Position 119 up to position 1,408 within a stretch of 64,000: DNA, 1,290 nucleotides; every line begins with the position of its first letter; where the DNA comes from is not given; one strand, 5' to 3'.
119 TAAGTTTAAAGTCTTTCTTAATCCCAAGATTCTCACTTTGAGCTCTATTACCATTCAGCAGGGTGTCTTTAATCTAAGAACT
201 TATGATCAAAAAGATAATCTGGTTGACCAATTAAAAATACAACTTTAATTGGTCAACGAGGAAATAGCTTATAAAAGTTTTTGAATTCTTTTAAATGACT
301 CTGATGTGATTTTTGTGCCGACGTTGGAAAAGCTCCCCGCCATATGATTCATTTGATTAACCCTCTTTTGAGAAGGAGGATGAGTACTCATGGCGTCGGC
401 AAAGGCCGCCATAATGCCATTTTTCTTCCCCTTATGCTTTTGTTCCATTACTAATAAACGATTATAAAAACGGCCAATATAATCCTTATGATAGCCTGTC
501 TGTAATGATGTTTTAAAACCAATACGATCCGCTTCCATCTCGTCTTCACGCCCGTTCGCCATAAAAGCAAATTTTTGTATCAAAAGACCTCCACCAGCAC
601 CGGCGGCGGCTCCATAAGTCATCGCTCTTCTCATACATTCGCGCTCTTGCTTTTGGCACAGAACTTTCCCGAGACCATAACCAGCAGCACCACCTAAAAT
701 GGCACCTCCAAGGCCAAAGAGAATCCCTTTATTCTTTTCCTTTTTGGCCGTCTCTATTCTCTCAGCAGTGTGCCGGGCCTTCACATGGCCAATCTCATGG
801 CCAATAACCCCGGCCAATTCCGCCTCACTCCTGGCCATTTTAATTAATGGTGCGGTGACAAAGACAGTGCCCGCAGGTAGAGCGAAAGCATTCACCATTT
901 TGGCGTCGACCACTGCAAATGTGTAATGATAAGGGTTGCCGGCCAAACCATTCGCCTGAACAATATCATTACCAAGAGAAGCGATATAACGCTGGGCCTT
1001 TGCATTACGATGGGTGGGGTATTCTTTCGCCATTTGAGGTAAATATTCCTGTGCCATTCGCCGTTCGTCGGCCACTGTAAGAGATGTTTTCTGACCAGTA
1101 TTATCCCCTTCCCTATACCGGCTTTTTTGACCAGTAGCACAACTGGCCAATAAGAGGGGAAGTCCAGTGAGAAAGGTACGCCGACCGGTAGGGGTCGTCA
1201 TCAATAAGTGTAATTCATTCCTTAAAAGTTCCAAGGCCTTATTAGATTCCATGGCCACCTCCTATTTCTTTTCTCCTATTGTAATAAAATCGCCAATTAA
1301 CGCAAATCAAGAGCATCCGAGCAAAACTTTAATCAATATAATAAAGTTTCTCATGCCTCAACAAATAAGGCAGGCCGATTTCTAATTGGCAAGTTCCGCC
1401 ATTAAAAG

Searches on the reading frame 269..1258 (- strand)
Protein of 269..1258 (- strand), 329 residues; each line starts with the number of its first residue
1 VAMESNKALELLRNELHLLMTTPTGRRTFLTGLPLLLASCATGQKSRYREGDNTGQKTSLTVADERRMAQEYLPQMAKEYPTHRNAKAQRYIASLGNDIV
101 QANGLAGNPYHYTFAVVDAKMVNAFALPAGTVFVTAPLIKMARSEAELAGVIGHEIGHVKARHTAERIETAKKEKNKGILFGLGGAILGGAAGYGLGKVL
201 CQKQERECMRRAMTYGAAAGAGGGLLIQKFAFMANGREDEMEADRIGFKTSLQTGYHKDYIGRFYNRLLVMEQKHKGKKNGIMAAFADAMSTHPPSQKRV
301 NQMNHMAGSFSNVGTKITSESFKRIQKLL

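Call 42: search_protein_families(library=pfam, proteins=[window:269-1258:-], max_evalue=0.00001)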
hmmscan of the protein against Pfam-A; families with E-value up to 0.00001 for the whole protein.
window:269-1258:- (329 aa): 1 family
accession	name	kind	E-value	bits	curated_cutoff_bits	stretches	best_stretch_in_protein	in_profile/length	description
PF01435.24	Peptidase_M48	-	9.9e-29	100.9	20.3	1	87-306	2-185/186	Peptidase family M48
